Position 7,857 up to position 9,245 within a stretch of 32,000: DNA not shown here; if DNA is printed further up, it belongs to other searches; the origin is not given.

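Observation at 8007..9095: Stand-alone pentapeptide-repeat / TIR fusion protein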

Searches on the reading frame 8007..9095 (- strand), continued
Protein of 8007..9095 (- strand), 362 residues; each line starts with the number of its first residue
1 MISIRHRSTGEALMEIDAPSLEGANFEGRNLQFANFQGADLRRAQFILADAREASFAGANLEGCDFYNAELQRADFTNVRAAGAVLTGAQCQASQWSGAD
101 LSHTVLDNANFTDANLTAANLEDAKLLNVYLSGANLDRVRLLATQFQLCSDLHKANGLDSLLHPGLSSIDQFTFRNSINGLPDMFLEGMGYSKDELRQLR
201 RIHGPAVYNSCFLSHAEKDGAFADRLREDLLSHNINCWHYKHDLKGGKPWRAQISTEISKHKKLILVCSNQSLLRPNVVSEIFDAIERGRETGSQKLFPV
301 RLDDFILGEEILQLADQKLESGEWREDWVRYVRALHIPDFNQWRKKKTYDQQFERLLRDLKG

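Call 25: fold_search(model_id=the predicted structure, library=pdb)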
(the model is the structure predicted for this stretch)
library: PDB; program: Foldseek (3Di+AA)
matches with E <= 10: 780; with E <= 0.001: 59
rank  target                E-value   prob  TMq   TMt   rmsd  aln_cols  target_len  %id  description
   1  4yei_A                1.6e-10  1.00  0.35  0.57   6.2       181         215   28  Beta1mut synthetic solenoid protein (released 2016-03-09)
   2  5dqa_A                1.7e-10  1.00  0.30  0.47   7.4       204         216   28  t3284 loop variant of beta1 (released 2016-08-31)
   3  5dqa_C                2.9e-10  1.00  0.30  0.48   7.3       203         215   28  t3284 loop variant of beta1 (released 2016-08-31)
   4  4ycq                  3.4e-10  1.00  0.23  0.41  10.1       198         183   28  Beta1 synthetic solenoid protein (released 2016-03-09)
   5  4yc5                  3.9e-10  1.00  0.34  0.56   6.3       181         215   27  Beta1 synthetic solenoid protein (released 2016-03-09)
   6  5di5                  1.7e-09  1.00  0.23  0.40  10.4       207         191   27  beta1 t801 loop variant in P3221 (released 2016-08-31)
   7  5dns_A                6.3e-09  1.00  0.28  0.43   8.8       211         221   26  t1428 loop variant in P3221 (released 2016-09-28)
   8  2j8k                  1.0e-08  1.00  0.23  0.40   7.1       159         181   28  Structure of the fusion of NP275 and NP276, pentapeptide repeat proteins from Nostoc punctiforme (released 2006-12-07)
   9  4yfo                  3.2e-08  1.00  0.22  0.32  10.9       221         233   25  beta1_ex1 (released 2016-03-16)
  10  5dra                  3.5e-08  1.00  0.35  0.64   6.2       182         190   28  t3284 loop variant of beta1 (released 2016-08-31)
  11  5dn0                  5.6e-08  1.00  0.29  0.45   7.6       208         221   27  t1555 loop variant (released 2016-08-31)
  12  5dns_B                9.7e-08  1.00  0.27  0.43   7.0       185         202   30  t1428 loop variant in P3221 (released 2016-09-28)
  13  3naw_A                3.0e-07  1.00  0.30  0.19  14.3       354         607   15  Crystal structure of E. coli O157:H7 effector protein NleL (released 2010-10-27)
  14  2xty_A                3.3e-07  1.00  0.26  0.40   8.1       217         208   19  Structure of QnrB1 (R167E-Trypsin Treated), a plasmid-mediated fluoroquinolone resistance protein (released 2010-10-27)
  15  2xtx_B                3.6e-07  1.00  0.25  0.39   7.8       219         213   20  Structure of QnrB1 (M102R-Trypsin Treated), a plasmid-mediated fluoroquinolone resistance protein (released 2010-10-20)
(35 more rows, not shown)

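Call 32: find_encoding_contigs(protein=P0012, flank=10000, max_places=1)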
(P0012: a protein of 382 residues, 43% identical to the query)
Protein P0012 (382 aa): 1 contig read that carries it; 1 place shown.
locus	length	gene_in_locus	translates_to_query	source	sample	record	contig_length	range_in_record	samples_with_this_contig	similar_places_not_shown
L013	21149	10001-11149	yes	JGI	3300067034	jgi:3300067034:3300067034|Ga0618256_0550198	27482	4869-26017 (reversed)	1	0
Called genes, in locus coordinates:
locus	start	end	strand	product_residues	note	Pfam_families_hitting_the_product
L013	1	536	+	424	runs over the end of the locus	PF12832:MFS_1_like (faint), PF07690:MFS_1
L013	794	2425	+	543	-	-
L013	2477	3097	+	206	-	PF01814:Hemerythrin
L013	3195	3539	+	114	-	PF02627:CMD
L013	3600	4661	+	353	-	PF00582:Usp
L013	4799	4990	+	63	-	PF20181:DUF6544, PF21900:DUF6920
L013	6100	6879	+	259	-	PF13643:DUF4145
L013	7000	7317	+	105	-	-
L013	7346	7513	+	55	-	-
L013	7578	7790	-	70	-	-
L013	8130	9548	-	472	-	-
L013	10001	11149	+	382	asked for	PF00805:Pentapeptide (weak), PF13576:Pentapeptide_3 (faint), PF13599:Pentapeptide_4 (weak), PF00805:Pentapeptide, PF13676:TIR_2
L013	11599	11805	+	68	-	-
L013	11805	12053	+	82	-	-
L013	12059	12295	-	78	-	PF26237:DUF8054_C (faint)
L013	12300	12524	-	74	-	-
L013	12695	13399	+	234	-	-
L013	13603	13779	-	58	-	-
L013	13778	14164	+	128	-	-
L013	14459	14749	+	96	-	-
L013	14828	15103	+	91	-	-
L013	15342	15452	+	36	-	-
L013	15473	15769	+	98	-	-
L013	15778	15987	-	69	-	-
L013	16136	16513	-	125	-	PF13620:CarboxypepD_reg, PF17210:SdrD_B (weak), PF22904:NOMO1-like_2nd, PF13715:CarbopepD_reg_2 (weak)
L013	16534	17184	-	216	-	-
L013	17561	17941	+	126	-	-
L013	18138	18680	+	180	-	-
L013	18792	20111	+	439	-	PF00128:Alpha-amylase (weak), PF07821:Alpha-amyl_C2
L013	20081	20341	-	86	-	-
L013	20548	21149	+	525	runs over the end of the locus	-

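Call 33: find_encoding_contigs(protein=P0011, flank=10000, max_places=1)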
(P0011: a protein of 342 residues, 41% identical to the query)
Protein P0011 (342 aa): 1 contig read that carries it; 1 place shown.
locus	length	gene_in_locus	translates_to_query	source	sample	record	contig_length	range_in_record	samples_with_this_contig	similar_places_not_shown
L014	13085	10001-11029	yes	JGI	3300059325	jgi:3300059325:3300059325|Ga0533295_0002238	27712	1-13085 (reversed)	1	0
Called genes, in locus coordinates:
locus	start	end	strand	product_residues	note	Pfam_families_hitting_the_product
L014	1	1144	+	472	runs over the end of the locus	PF02511:Thy1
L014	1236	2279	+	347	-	PF24391:HD-CE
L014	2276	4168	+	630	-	PF24389:ORC-CDC6-like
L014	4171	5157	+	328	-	-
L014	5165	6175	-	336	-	PF00145:DNA_methylase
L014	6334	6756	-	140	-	PF03852:Vsr, PF18741:MTES_1575 (faint)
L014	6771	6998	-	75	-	-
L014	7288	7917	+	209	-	-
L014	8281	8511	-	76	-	PF12728:HTH_17 (weak)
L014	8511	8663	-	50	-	-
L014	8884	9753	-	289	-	-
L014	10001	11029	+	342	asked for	PF00805:Pentapeptide, PF13599:Pentapeptide_4 (weak), PF00805:Pentapeptide, PF13599:Pentapeptide_4 (weak), PF13576:Pentapeptide_3 (weak), PF00805:Pentapeptide, PF01582:TIR, PF13676:TIR_2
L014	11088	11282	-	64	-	PF12728:HTH_17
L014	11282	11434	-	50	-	-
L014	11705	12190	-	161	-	-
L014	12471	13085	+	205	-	?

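Call 34: find_encoding_contigs(protein=P0009, flank=10000, max_places=1)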
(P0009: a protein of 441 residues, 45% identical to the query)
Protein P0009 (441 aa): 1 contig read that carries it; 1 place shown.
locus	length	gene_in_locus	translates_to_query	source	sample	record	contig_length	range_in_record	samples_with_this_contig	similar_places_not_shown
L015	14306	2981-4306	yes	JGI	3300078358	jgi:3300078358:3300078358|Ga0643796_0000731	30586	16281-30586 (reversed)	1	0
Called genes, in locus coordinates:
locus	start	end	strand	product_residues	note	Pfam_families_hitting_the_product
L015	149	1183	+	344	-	PF03544:TonB_C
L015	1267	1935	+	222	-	-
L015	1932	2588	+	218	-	-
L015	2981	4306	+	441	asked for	PF00805:Pentapeptide, PF00805:Pentapeptide, PF13599:Pentapeptide_4 (weak), PF00805:Pentapeptide (weak), PF13599:Pentapeptide_4 (weak), PF00805:Pentapeptide, PF00805:Pentapeptide, PF13676:TIR_2, +3 more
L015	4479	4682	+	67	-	PF15919:HicB_lk_antitox (weak), PF21748:UPF0150 (weak)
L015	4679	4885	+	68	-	PF07927:HicA_toxin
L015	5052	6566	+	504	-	-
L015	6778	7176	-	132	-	PF07681:DoxX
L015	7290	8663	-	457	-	PF00083:Sugar_tr, PF07690:MFS_1, PF00083:Sugar_tr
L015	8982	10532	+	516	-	PF00501:AMP-binding, PF13193:AMP-binding_C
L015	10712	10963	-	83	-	-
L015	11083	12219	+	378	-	PF02163:Peptidase_M50, PF00571:CBS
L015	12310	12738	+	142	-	-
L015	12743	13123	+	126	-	-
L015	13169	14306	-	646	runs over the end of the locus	PF13174:TPR_6 (faint), PF01520:Amidase_3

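Call 56: search_protein_families(library=pfam, proteins=[L001:5578-7620:-, L001:7737-8342:-, L001:8346-8798:-, L001:9031-9531:-, L001:11116-12771:+, L001:12875-13606:+, L001:13764-14993:-, L001:4140-5402:+, L001:15061-16590:-, L001:2910-4058:+], max_evalue=0.001)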
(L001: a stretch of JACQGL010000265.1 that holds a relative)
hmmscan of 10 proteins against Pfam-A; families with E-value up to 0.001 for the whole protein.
L001:5578-7620:- (681 aa): 2 families
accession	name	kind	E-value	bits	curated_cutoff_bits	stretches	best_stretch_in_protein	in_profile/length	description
PF20581.3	DUF6785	-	2.7e-116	389.5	25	1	54-544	2-498/498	Family of unknown function (DUF6785)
PF20580.3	DUF6784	-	3e-28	98.4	26.4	1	582-679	3-100/101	Domain of unknown function (DUF6784)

L001:7737-8342:- (202 aa): 0 families

L001:8346-8798:- (151 aa): 0 families

L001:9031-9531:- (167 aa): 3 families
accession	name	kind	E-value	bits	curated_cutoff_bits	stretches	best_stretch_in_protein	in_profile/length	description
PF16561.11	AMPK1_CBM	-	7e-13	49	26.8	1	95-151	10-64/85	Glycogen recognition site of AMP-activated protein kinase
PF02922.24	CBM_48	-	1.3e-08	35.5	22.4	1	82-144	9-72/83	Carbohydrate-binding module 48 (Isoamylase N-terminal domain)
PF22058.2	X25_BaPul_like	-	8.2e-07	29.5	27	1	103-146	13-58/87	Pullulanase X25 domain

L001:11116-12771:+ (552 aa): 1 family
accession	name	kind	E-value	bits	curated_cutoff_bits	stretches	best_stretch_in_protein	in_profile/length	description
PF07676.18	PD40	-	1.5e-19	69.8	20.9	0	455-476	2-24/38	WD40-like Beta Propeller Repeat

L001:12875-13606:+ (244 aa): 1 family
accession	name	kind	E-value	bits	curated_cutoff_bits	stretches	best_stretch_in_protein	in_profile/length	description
PF04493.20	Endonuclease_5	-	5.6e-69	232.2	23.4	1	36-232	2-197/198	Endonuclease V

L001:13764-14993:- (410 aa): 0 families

L001:4140-5402:+ (421 aa): 1 family
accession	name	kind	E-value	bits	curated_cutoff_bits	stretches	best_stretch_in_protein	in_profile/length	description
PF00155.27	Aminotran_1_2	-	1.9e-56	192.3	19.7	1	62-415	2-360/361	Aminotransferase class I and II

L001:15061-16590:- (510 aa): 0 families

L001:2910-4058:+ (383 aa): 1 family
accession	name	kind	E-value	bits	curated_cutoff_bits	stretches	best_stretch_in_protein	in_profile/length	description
PF19777.4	DUF6263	-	0.00021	21.4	26.7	0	241-267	109-135/196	Family of unknown function (DUF6263)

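Call 57: search_protein_families(library=pfam, proteins=[L003:7616-8974:-, L003:9341-9757:+, L003:11519-12280:+, L003:12316-13212:-, L003:13245-13958:-, L005:8210-9148:-, L005:9342-9929:-, L005:11082-11780:+, L005:11810-13282:+, L005:6255-7274:+], max_evalue=0.001)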
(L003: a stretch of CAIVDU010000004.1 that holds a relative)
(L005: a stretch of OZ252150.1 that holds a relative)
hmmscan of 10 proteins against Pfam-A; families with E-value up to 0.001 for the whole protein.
L003:7616-8974:- (453 aa): 1 family
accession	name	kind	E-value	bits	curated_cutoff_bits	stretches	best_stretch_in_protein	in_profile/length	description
PF00144.29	Beta-lactamase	-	8.4e-61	206.4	27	1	26-338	10-323/329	Beta-lactamase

L003:9341-9757:+ (139 aa): 0 families

L003:11519-12280:+ (254 aa): 0 families

L003:12316-13212:- (299 aa): 1 family
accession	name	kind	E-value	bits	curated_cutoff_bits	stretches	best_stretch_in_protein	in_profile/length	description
PF01844.29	HNH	-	6.8e-08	33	21.4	1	222-271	1-45/47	HNH endonuclease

L003:13245-13958:- (238 aa): 0 families

L005:8210-9148:- (313 aa): 4 families
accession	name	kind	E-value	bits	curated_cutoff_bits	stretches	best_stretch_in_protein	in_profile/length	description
PF13276.12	HTH_21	-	4.3e-14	52.9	28.1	1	153-201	8-58/60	HTH-like domain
PF01527.26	HTH_Tnp_1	-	5e-07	30.3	24.1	1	10-60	2-53/75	Transposase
PF13384.12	HTH_23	-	9.4e-07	28.9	24.6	0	16-54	3-40/50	Homeodomain-like domain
PF13518.12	HTH_28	-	7.8e-05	23.1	25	0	19-54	1-35/52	Helix-turn-helix domain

L005:9342-9929:- (196 aa): 0 families

L005:11082-11780:+ (233 aa): 0 families

L005:11810-13282:+ (491 aa): 2 families
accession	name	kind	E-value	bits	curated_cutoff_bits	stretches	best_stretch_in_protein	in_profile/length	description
PF13006.12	Nterm_IS4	-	8.8e-19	68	25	1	48-143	3-95/95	Insertion element 4 transposase N-terminal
PF01609.27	DDE_Tnp_1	-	1e-12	48.7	23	1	162-388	4-199/200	Transposase DDE domain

L005:6255-7274:+ (340 aa): 1 family
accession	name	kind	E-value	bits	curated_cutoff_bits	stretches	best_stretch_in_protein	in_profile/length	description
PF03781.23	FGE-sulfatase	-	3.6e-58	197.7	23.3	1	98-338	2-255/255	Sulfatase-modifying factor enzyme 1-like domain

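Call 67: search_protein_families(library=phrogs, proteins=[window:8007-9095:-], max_evalue=0.001)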
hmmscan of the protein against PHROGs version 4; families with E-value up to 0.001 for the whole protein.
window:8007-9095:- (362 aa): 7 families
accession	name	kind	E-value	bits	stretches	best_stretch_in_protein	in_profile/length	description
phrog_31265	-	unknown function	1.7e-17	65.2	1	2-141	3-146/264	-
phrog_15350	-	unknown function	1.2e-15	58.3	2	20-78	150-208/494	-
phrog_7713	-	unknown function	4.5e-15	56.3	3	20-65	26-71/103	-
phrog_923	-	unknown function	9e-14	51.1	1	27-141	790-900/990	-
phrog_12514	-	unknown function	3.2e-12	47.4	1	20-128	135-243/287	-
phrog_30240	-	unknown function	3e-09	37.2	1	18-85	92-159/438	-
phrog_31567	-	unknown function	6.6e-05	23.9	0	97-131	46-80/151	-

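Call 77: search_protein_families(library=padloc, proteins=[L008:5921-7198:+, L008:7195-7767:+, L011:2953-3867:+, L011:3864-5519:+, L011:11751-13541:+, L014:1236-2279:+, L014:2276-4168:+, L014:4171-5157:+, L006:8285-8941:+, L013:8130-9548:-], max_evalue=0.001)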
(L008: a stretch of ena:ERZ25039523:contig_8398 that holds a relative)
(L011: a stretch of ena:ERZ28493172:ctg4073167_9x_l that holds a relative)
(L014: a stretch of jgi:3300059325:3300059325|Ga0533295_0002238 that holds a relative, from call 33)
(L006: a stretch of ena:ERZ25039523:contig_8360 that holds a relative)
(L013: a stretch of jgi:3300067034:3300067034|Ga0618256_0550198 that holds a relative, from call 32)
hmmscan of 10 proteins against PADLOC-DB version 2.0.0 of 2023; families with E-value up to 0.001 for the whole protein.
L008:5921-7198:+ (425 aa): 99 families (the best 25 are shown)
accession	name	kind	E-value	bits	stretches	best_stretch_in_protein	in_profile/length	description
PDLC04178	HEC-01A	-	2.7e-163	541.7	1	4-421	6-395/399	-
PDLC04176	HEC-01A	-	2.9e-46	156.5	1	8-384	4-350/371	-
PDLC04180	HEC-01A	-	3.4e-46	156.2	1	7-396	3-366/382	-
PDLC04175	HEC-01A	-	3.5e-43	146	1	6-402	5-358/363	-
PDLC04182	HEC-01A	-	4e-42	142.6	1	7-356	4-354/406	-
PDLC04184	HEC-01A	-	6.2e-39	132.3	2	172-355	200-393/464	-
PDLC04179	HEC-01A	-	2.1e-35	120.7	2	180-379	238-429/459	-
PDLC04177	HEC-01A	-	4.5e-34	116.1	2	201-380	198-367/393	-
PDLC04391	PDC-M07A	-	1.7e-33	114.3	1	7-357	2-353/412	-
PDLC04183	HEC-01A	-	8.2e-33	112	2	172-355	172-350/402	-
PDLC04389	PDC-M07A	-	1.8e-31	107.6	2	185-369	193-387/443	-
PDLC04144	HEC-01B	-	1.4e-29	101.4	2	209-378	204-364/395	-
PDLC04393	PDC-M07A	-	1.7e-29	101.1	2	184-368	189-366/435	-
PDLC02980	AriA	-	2.1e-29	101.4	2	279-354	232-304/304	-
PDLC04392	PDC-M07A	-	1.3e-28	98.2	2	184-367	187-363/432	-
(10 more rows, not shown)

L008:7195-7767:+ (190 aa): 11 families
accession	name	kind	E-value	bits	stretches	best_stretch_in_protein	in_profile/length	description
PDLC04196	HEC-01B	-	7.1e-66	220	1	2-178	2-174/197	-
PDLC04200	HEC-01B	-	8e-51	170.9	1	1-178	1-187/218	-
PDLC04205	HEC-01B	-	1.3e-08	32.8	1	55-157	61-164/213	-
PDLC04194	HEC-01B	-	8.4e-08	30.2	1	54-155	42-138/204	-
PDLC04197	HEC-01B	-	2.4e-06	25.4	1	57-152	40-130/192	-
PDLC04203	HEC-01B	-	5.3e-06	24.7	1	35-125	41-129/176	-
PDLC04198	HEC-01B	-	1.1e-05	23.3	0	104-133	111-140/211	-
PDLC04210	HEC-01B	-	3.8e-05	21.5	1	1-167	1-180/217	-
PDLC04191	HEC-01B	-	0.0001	20.3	1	54-155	49-141/192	-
PDLC04206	HEC-01B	-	0.00042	18.2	1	66-122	74-129/219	-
PDLC04193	HEC-01B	-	0.00058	17.8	1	59-150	42-128/195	-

L011:2953-3867:+ (304 aa): 0 families

L011:3864-5519:+ (551 aa): 1 family
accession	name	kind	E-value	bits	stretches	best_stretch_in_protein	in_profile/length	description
PDLC03971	TmtA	-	0.00026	16.6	1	77-181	58-142/1782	-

L011:11751-13541:+ (596 aa): 0 families

L014:1236-2279:+ (347 aa): 0 families

L014:2276-4168:+ (630 aa): 0 families

L014:4171-5157:+ (328 aa): 11 families
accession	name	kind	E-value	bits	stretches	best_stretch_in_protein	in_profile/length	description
PDLC01917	CARF6--CARF_CARF_CARF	-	8.3e-76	253.2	1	20-320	14-300/308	-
PDLC01911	CARF6--CARF_CARF_CARF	-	2e-28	97.7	1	16-310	16-308/325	-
PDLC01915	CARF6--CARF_CARF_CARF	-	4.7e-22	76.8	1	22-298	19-269/297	-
PDLC01922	CARF6--CARF_CARF_CARF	-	8.2e-19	66.1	1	116-311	90-284/295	-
PDLC01914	CARF6--CARF_CARF_CARF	-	2e-13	48.4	1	115-317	91-303/311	-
PDLC01920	CARF6--CARF_CARF_CARF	-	8.8e-10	36.4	1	108-303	71-277/297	-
PDLC01923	CARF6--CARF_CARF_CARF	-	1.8e-08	31.8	1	25-313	23-294/299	-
PDLC01913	CARF6--CARF_CARF_CARF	-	8.1e-08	29.8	1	164-302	140-281/305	-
PDLC01910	CARF6--CARF_CARF_CARF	-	1.3e-06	25.8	0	262-311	282-329/348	-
PDLC01921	CARF6--CARF_CARF_CARF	-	2e-06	25.3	1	189-293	164-266/298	-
PDLC01918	CARF6--CARF_CARF_CARF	-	0.0007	17.1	0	115-295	86-270/298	-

L006:8285-8941:+ (218 aa): 1 family
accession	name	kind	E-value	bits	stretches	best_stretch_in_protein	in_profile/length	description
PDLC04109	PD-T7-4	-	1.6e-05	22.5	1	10-175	15-155/211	-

L013:8130-9548:- (472 aa): 0 families
